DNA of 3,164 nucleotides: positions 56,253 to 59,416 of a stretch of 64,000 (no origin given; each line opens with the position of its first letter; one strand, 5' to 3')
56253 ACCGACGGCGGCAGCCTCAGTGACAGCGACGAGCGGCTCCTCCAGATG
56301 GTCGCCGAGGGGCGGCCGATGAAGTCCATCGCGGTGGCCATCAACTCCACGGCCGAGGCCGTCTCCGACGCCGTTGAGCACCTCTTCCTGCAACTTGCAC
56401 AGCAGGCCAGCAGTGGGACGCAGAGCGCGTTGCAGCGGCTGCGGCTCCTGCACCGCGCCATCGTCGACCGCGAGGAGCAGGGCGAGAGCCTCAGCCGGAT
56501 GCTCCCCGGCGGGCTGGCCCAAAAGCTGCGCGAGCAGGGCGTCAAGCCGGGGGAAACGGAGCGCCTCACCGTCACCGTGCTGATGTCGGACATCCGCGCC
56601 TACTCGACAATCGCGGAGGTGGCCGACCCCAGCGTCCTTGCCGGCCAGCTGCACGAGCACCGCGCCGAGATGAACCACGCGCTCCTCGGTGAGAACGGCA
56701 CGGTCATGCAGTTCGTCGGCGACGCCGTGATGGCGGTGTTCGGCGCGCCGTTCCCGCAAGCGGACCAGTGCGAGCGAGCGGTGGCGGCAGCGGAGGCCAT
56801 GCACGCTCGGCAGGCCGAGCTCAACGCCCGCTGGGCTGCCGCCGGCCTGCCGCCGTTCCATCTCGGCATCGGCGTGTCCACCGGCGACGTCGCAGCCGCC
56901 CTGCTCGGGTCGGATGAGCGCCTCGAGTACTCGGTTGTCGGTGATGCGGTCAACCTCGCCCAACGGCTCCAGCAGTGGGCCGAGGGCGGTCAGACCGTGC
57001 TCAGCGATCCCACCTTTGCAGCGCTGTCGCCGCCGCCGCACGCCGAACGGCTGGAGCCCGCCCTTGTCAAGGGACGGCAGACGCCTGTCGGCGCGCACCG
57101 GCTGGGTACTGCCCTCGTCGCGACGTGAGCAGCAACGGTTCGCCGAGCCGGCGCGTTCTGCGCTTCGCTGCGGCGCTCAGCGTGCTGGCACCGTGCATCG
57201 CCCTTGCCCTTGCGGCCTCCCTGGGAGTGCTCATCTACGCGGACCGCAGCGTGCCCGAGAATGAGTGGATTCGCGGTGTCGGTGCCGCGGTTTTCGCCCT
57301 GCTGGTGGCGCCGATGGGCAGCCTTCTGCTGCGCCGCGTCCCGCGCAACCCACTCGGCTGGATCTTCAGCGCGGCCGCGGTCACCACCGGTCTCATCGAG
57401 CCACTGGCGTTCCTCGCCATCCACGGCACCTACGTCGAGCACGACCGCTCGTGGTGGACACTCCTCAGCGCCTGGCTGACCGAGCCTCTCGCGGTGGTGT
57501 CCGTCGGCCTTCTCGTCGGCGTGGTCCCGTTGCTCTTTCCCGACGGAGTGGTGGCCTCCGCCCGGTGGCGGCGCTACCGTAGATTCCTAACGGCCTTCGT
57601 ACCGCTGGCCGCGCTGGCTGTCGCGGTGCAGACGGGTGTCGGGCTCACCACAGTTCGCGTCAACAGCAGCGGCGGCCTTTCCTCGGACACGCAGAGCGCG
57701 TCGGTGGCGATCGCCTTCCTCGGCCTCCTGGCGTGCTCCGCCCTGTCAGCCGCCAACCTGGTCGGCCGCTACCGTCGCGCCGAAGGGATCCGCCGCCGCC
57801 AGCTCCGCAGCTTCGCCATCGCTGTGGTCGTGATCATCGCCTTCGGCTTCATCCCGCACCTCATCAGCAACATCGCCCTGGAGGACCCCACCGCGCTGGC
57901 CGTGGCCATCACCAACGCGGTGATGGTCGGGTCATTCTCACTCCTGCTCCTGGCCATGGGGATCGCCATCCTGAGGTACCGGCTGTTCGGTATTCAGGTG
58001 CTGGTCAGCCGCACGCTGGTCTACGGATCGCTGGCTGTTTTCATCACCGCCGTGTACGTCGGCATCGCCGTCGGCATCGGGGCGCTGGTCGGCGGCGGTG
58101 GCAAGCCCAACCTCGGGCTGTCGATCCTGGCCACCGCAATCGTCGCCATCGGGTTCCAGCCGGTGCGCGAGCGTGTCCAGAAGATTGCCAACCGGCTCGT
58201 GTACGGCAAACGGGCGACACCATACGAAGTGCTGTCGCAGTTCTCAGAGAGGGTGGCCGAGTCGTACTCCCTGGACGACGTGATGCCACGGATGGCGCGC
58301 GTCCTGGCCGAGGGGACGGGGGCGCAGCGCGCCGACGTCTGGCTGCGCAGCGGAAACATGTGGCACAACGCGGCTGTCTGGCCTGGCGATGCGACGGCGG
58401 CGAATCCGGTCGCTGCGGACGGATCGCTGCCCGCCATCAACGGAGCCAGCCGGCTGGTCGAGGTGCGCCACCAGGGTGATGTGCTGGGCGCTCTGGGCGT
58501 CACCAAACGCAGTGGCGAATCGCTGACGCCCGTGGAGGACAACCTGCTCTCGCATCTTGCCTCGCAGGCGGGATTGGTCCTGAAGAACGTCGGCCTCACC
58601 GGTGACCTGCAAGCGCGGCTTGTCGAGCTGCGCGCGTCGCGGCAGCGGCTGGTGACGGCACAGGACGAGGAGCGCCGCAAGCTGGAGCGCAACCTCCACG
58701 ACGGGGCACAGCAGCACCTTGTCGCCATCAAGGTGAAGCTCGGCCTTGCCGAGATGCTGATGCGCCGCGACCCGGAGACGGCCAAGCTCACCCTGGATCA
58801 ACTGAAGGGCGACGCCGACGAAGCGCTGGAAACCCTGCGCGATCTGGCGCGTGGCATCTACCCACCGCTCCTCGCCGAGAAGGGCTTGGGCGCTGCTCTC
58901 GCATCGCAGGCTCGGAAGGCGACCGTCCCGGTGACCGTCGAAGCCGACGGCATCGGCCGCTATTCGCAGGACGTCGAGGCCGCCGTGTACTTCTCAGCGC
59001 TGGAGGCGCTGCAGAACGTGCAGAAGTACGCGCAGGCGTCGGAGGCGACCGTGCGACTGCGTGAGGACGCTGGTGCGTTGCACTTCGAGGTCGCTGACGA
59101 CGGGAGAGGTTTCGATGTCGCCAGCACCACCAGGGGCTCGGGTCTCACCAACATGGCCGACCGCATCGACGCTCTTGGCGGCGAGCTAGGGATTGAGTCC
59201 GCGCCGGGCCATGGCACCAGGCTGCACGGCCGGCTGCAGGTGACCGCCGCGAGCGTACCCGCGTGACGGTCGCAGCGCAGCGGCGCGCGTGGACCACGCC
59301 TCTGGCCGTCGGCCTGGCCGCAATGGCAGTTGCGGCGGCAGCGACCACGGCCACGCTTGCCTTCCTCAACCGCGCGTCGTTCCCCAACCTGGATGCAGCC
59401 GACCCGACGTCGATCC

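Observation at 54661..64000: Compact two-component-to-cyclic-nucleotide module: four coupled HisKA_3 kinases, one REC-HTH-cyclase, and a divergent cNMP-binding protein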

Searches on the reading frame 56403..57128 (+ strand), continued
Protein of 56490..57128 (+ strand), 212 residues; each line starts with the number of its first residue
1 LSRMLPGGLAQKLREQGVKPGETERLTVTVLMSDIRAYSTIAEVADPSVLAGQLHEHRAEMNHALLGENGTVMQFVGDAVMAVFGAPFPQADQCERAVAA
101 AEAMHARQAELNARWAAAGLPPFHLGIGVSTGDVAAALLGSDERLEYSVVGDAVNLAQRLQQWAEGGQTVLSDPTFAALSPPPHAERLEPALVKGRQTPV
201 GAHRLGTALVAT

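Call 64: find_homologous_proteins(query=L055:9395-10708:+, max_evalue=1e-30)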
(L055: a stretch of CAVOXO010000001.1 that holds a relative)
Query L055:9395-10708:+ (438 aa): 7363 proteins with E <= 1e-30 among 8000 candidates; the best 120 are listed.
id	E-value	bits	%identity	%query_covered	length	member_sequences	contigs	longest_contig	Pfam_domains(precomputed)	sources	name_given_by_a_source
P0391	3.6e-278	940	100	99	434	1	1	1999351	PF00211.26,PF00072.31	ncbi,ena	-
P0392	1.1e-230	784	84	99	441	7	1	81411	PF00211.26,PF00072.31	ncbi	-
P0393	6.6e-229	778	83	99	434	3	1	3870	PF00211.26,PF00072.31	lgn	-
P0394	4.5e-227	772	82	99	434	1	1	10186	PF00211.26,PF00072.31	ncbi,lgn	-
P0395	6.6e-227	771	82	99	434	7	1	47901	PF00211.26,PF00072.31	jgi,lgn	jgi:class 3 adenylate cyclase/DNA-binding NarL/FixJ family response regulator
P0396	1.2e-226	770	83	99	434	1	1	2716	PF00211.26,PF00072.31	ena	-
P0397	1.6e-226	770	83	99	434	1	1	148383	PF00211.26,PF00072.31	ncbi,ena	-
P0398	3.0e-225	766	83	99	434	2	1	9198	PF00211.26,PF00072.31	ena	-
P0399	4.5e-225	765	83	99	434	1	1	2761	PF00211.26,PF00072.31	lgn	-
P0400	4.9e-225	765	83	99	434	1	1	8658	PF00211.26,PF00072.31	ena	-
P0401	7.4e-225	765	82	99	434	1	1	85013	PF00211.26,PF00072.31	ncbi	-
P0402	7.9e-225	764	81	99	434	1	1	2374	PF00211.26,PF00072.31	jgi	jgi:adenylate cyclase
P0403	1.6e-224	763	82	99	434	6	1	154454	PF00211.26,PF00072.31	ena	-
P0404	1.8e-224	763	83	99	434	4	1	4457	PF00211.26,PF00072.31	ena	-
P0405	2.1e-224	763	82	99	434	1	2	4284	PF00211.26,PF00072.31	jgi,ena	-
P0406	2.2e-224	763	82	99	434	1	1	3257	PF00211.26,PF00072.31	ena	-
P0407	3.4e-224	762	83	99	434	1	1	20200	PF00211.26,PF00072.31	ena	-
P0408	4.0e-224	762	82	99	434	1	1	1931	PF00211.26,PF00072.31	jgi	jgi:adenylate cyclase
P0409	4.9e-224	762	83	99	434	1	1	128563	PF00211.26,PF00072.31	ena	-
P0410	7.1e-224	761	82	99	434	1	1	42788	PF00211.26,PF00072.31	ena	-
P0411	7.7e-224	761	83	99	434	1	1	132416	PF00211.26,PF00072.31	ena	-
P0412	8.8e-224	761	81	99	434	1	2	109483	PF00211.26,PF00072.31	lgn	-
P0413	2.9e-223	759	83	99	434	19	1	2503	PF00211.26,PF00072.31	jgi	jgi:class 3 adenylate cyclase/ActR/RegA family two-component response regulator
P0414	3.0e-223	759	81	99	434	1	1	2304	PF00211.26,PF00072.31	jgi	jgi:adenylate cyclase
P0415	3.4e-223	759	81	99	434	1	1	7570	PF00211.26,PF00072.31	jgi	jgi:class 3 adenylate cyclase/DNA-binding NarL/FixJ family response regulator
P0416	3.4e-223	759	81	99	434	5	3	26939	PF00211.26,PF00072.31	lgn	-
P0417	3.4e-223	759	81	99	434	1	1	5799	PF00211.26,PF00072.31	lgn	-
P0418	4.2e-223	759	83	99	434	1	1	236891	PF00211.26,PF00072.31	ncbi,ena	-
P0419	4.3e-223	759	82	99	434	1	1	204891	PF00211.26,PF00072.31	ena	-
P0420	4.6e-223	759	82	99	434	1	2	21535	PF00211.26,PF00072.31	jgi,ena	-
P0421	1.0e-222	757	82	99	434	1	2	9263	PF00211.26,PF00072.31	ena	-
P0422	1.7e-222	757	82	99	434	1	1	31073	PF00211.26,PF00072.31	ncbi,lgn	-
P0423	2.0e-222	757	82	98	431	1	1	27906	PF00211.26,PF00072.31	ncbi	ncbi:MAG: adenylate/guanylate cyclase domain-containing protein [Acidimicrobiales bacterium]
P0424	2.7e-222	756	82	99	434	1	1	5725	PF00211.26,PF00072.31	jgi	jgi:class 3 adenylate cyclase/ActR/RegA family two-component response regulator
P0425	2.8e-222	756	82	99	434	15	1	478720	PF00211.26,PF00072.31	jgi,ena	-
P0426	3.6e-222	756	82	99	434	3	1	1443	PF00211.26,PF00072.31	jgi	-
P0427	3.7e-222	756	80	99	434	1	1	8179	PF00211.26,PF00072.31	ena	-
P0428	5.3e-222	755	82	99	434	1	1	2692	PF00211.26,PF00072.31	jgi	jgi:adenylate cyclase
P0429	6.6e-222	755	82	99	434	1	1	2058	PF00211.26,PF00072.31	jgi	jgi:adenylate cyclase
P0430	1.3e-221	754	81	99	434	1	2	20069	PF00211.26,PF00072.31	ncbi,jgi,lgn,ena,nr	ncbi:MAG: response regulator [Acidimicrobiia bacterium]|nr:response regulator [Acidimicrobiia bacter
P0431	1.5e-221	754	82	99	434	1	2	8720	PF00211.26,PF00072.31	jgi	jgi:class 3 adenylate cyclase/DNA-binding NarL/FixJ family response regulator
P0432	1.7e-221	753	81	99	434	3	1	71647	PF00211.26,PF00072.31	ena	-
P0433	2.5e-221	753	81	99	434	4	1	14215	PF00211.26,PF00072.31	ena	-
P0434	3.9e-221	752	79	99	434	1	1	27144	PF00211.26,PF00072.31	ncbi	ncbi:MAG: adenylate/guanylate cyclase domain-containing protein [Acidimicrobiales bacterium]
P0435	4.0e-221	752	81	99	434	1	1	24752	PF00211.26,PF00072.31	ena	-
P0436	7.8e-221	751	82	99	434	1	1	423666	PF00211.26,PF00072.31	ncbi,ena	-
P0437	8.4e-221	751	79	99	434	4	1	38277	PF00211.26,PF00072.31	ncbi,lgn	-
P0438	9.8e-221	751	81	99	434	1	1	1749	PF00211.26,PF00072.31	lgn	-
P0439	1.7e-220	750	81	99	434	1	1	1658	PF00211.26,PF00072.31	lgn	-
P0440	3.2e-220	749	82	99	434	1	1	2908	PF00196.26,PF00211.26,PF00072.31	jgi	jgi:adenylate cyclase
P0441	5.1e-220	749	81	99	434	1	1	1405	PF00211.26,PF00072.31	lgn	-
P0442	1.4e-219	747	81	99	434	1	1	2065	PF00211.26,PF00072.31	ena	-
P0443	1.6e-219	747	80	99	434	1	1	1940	PF00211.26,PF00072.31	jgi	jgi:class 3 adenylate cyclase/DNA-binding NarL/FixJ family response regulator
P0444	2.2e-219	747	80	99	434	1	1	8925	PF00211.26,PF00072.31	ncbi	-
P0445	3.3e-219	746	80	99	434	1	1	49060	PF00211.26,PF00072.31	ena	-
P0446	3.6e-219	746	80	99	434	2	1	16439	PF00211.26,PF00072.31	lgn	-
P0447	1.5e-218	744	79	99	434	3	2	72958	PF00211.26,PF00072.31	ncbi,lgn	-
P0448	1.7e-218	744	81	99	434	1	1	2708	PF00211.26,PF00072.31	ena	-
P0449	4.7e-218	742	80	99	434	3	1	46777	PF00196.26,PF00211.26,PF00072.31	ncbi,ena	-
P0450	5.5e-218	742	79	99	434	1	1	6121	PF00211.26,PF00072.31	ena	-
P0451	1.0e-217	741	81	99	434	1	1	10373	PF00211.26,PF00072.31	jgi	jgi:class 3 adenylate cyclase/DNA-binding NarL/FixJ family response regulator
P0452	1.3e-217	741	80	99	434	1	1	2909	PF00211.26,PF00072.31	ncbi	-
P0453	1.6e-217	740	79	99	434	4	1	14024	PF00211.26,PF00072.31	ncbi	-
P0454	1.9e-217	740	81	99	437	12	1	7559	PF00211.26,PF00072.31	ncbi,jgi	-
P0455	2.2e-217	740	81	99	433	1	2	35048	PF00211.26,PF00072.31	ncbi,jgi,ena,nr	ncbi:MAG: response regulator [Acidimicrobiales bacterium]|nr:response regulator [Acidimicrobiales ba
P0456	4.8e-217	739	80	99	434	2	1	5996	PF00211.26,PF00072.31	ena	-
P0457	1.3e-216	737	79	99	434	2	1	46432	PF00211.26,PF00072.31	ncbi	ncbi:MAG: adenylate/guanylate cyclase domain-containing protein [Actinomycetota bacterium]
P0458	3.0e-216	736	81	99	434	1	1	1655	PF00211.26,PF00072.31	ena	-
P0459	3.6e-216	736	80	99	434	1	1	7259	PF00211.26,PF00072.31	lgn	-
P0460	4.2e-216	736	80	99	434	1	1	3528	PF00211.26,PF00072.31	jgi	jgi:adenylate cyclase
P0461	5.6e-216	735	79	99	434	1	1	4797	PF00211.26,PF00072.31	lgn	-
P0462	1.2e-215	734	79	99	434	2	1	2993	PF00211.26,PF00072.31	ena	-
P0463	1.3e-215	734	79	99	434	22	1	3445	PF00211.26,PF00072.31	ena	-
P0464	1.5e-215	734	80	99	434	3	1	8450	PF00211.26,PF00072.31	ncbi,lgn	ncbi:MAG: adenylate/guanylate cyclase domain-containing protein [Acidimicrobiia bacterium]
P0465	2.9e-215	733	80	99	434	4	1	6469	PF00211.26,PF00072.31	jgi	jgi:adenylate cyclase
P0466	3.3e-215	733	80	99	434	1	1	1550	PF00211.26,PF00072.31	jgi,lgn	jgi:class 3 adenylate cyclase/ActR/RegA family two-component response regulator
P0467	6.8e-215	732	80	99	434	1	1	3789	PF00211.26,PF00072.31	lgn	-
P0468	9.1e-215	731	79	99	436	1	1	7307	PF00211.26,PF00072.31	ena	-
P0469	9.9e-215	731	77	99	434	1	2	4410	PF00211.26,PF00072.31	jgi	jgi:class 3 adenylate cyclase/DNA-binding NarL/FixJ family response regulator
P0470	1.1e-214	731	78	99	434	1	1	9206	PF00211.26,PF00072.31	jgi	jgi:class 3 adenylate cyclase/ActR/RegA family two-component response regulator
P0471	8.2e-214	728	78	99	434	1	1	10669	PF00211.26,PF00072.31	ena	-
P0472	3.8e-213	726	78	99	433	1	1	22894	PF00211.26,PF00072.31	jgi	jgi:class 3 adenylate cyclase/ActR/RegA family two-component response regulator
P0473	5.2e-213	726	79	99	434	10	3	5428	PF00211.26,PF00072.31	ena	-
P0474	5.7e-213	725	78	99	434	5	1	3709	PF00211.26,PF00072.31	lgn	-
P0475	6.7e-213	725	79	99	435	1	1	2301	PF00211.26,PF00072.31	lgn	-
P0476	1.1e-212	725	79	99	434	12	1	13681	PF00211.26,PF00072.31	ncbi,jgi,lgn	-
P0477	1.4e-212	724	78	99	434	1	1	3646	PF00211.26,PF00072.31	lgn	-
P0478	1.8e-212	724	79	99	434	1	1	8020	PF00211.26,PF00072.31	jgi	jgi:class 3 adenylate cyclase/DNA-binding NarL/FixJ family response regulator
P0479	2.5e-212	723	77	99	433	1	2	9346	PF00211.26,PF00072.31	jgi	jgi:class 3 adenylate cyclase/ActR/RegA family two-component response regulator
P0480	2.5e-212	723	78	99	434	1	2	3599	PF00211.26,PF00072.31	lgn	-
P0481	4.0e-212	723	78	99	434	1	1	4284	PF00211.26,PF00072.31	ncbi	-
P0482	6.1e-212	722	78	99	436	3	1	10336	PF00211.26,PF00072.31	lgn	-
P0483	9.0e-212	721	78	99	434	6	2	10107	PF00211.26,PF00072.31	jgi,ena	-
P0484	1.4e-211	721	77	99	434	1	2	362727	PF00211.26,PF00072.31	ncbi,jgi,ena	jgi:class 3 adenylate cyclase/DNA-binding NarL/FixJ family response regulator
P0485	1.6e-211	721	77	99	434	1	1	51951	PF00211.26,PF00072.31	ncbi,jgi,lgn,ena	ncbi:adenylate/guanylate cyclase domain-containing protein [Actinomycetota bacterium]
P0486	7.5e-211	718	78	99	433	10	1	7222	PF00211.26,PF00072.31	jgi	-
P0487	1.1e-210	718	78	99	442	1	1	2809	PF00211.26,PF00072.31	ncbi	-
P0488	1.8e-210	717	77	99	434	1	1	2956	PF00211.26,PF00072.31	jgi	jgi:class 3 adenylate cyclase/DNA-binding NarL/FixJ family response regulator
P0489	2.1e-210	717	77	99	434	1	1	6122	PF00211.26,PF00072.31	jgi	jgi:adenylate cyclase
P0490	3.3e-210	716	78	99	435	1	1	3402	PF00211.26,PF00072.31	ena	-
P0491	5.5e-210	716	77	99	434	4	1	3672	PF00211.26,PF00072.31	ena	-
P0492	7.7e-210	715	77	99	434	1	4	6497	PF00211.26,PF00072.31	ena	-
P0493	1.2e-209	714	78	98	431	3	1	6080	PF00211.26,PF00072.31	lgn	-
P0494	1.8e-209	714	77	99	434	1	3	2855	PF00211.26,PF00072.31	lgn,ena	-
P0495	2.0e-209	714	77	99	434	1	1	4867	PF00211.26,PF00072.31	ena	-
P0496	3.1e-209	713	75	99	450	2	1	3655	PF00211.26,PF00072.31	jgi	jgi:class 3 adenylate cyclase/ActR/RegA family two-component response regulator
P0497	3.1e-209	713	76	99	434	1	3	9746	PF00211.26,PF00072.31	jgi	jgi:class 3 adenylate cyclase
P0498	3.3e-209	713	77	99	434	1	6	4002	PF00211.26,PF00072.31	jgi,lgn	jgi:class 3 adenylate cyclase/ActR/RegA family two-component response regulator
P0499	3.7e-209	713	77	99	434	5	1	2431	PF00211.26,PF00072.31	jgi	jgi:class 3 adenylate cyclase/ActR/RegA family two-component response regulator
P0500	6.0e-209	712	76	99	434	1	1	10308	PF00211.26,PF00072.31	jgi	jgi:class 3 adenylate cyclase/ActR/RegA family two-component response regulator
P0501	6.7e-209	712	76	99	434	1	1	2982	PF00211.26,PF00072.31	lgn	-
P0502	7.1e-209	712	75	100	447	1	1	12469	PF00211.26,PF00072.31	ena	-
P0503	7.5e-209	712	77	99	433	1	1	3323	PF00211.26,PF00072.31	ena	-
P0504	8.4e-209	712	76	100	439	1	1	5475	PF00211.26,PF00072.31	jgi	jgi:class 3 adenylate cyclase/DNA-binding NarL/FixJ family response regulator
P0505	1.6e-208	711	77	99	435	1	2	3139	PF00211.26,PF00072.31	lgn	-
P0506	2.4e-208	710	77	99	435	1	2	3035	PF00211.26,PF00072.31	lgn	-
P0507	2.8e-208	710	76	99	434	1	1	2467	PF00211.26,PF00072.31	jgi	jgi:class 3 adenylate cyclase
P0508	3.3e-208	710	77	99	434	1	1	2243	PF00211.26,PF00072.31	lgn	-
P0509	4.2e-208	709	77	99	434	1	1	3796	PF00211.26,PF00072.31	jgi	jgi:adenylate cyclase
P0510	4.8e-208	709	78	99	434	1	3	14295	PF00211.26,PF00072.31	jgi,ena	-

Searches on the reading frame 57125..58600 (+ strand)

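Call 23: search_protein_families(library=pfam, proteins=[window:57125-58600:+], max_evalue=10)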
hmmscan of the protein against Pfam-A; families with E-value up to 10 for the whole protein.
window:57125-58600:+ (492 aa): 2 families
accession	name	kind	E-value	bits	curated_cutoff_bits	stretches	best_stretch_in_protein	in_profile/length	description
PF01590.32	GAF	-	0.079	13.9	22.4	1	447-485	95-132/133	GAF domain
PF13185.12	GAF_2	-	0.088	13.5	28.6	1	447-486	96-135/136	GAF domain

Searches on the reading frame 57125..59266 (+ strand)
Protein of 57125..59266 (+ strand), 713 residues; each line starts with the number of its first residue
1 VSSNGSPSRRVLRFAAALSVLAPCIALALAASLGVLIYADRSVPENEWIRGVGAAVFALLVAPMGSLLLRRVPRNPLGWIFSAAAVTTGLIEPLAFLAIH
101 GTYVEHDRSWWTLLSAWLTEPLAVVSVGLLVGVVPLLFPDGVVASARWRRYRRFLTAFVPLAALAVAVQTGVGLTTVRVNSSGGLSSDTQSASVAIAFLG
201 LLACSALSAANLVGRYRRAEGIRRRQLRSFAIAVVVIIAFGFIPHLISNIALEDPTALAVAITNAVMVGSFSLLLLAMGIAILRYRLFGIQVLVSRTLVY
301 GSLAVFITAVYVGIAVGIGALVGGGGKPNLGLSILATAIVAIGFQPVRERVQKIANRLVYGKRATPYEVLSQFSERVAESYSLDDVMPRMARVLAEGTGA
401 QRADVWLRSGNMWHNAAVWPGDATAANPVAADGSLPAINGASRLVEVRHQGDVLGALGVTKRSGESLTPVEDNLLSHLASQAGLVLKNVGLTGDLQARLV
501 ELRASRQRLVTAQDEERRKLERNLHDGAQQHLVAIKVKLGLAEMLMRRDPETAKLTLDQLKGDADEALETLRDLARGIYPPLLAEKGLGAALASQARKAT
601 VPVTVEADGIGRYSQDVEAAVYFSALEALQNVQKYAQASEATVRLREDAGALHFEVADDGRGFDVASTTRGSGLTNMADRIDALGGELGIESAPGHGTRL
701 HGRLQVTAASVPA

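Call 3: search_protein_families(library=pfam, proteins=[window:57125-59266:+], max_evalue=0.01)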
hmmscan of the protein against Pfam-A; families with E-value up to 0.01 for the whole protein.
window:57125-59266:+ (713 aa): 3 families
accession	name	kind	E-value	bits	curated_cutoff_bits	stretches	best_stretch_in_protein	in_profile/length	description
PF07730.19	HisKA_3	-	2.2e-15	57.4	24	1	516-581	1-66/68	Histidine kinase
PF02518.31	HATPase_c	-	1.7e-09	38.6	26.4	1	626-705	11-108/111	Histidine kinase-, DNA gyrase B-, and HSP90-like ATPase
PF13581.12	HATPase_c_2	-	6.9e-05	23.3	27.4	1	614-670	25-86/127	Histidine kinase-like ATPase domain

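Call 6: search_protein_families(library=ncbifam, proteins=[window:57125-59266:+], max_evalue=0.1)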
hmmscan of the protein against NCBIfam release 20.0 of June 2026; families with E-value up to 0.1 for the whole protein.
window:57125-59266:+ (713 aa): 10 families
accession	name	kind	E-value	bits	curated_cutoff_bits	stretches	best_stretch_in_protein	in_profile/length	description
NF052443.1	SensHisKinMctS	equivalog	1.2e-32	112.9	700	1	501-709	235-451/457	two-component system sensor histidine kinase MctS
NF008649.0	PRK11644.1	equivalog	4.5e-23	81.8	408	1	487-701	274-491/499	signal transduction histidine-protein kinase/phosphatase UhpB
NF052531.1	Strep_LiaS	equivalog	2.1e-17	63.4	450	1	491-704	110-325/328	envelope stress sensor histidine kinase LiaS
NF007896.0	PRK10600.1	equivalog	3.1e-15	55.8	578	1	504-700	379-579/598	nitrate/nitrite two-component system sensor histidine kinase NarX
NF047786.1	his_kin_MadS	equivalog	4.8e-12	45.7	500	1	491-700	179-429/434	MadS family sensor histidine kinase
NF008184.0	PRK10935.1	equivalog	1.3e-11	43.9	553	1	500-701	347-554/565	nitrate/nitrite two-component system sensor histidine kinase NarQ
TIGR02916.1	PEP_his_kin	equivalog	2.6e-06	26.3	300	1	176-412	111-349/679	XrtA/PEP-CTERM system histidine kinase PrsK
NF041945.1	LuxN_Vibrio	equivalog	5.6e-06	24.8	1550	1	161-394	127-345/839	quorum-sensing autoinducer 1 sensor kinase/phosphatase LuxN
NF051872.1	HisKinPhyk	equivalog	8.3e-05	21.3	750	1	597-699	427-531/537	sensor histidine kinase PhyK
NF008298.1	PRK11086.1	subfamily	0.0099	14.3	520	1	636-700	442-519/529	DcuS/MalK family sensor histidine kinase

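Call 37: search_protein_families(library=padloc, proteins=[window:57125-59266:+], max_evalue=0.01)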
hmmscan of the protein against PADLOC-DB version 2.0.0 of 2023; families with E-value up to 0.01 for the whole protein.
window:57125-59266:+ (713 aa): 0 families
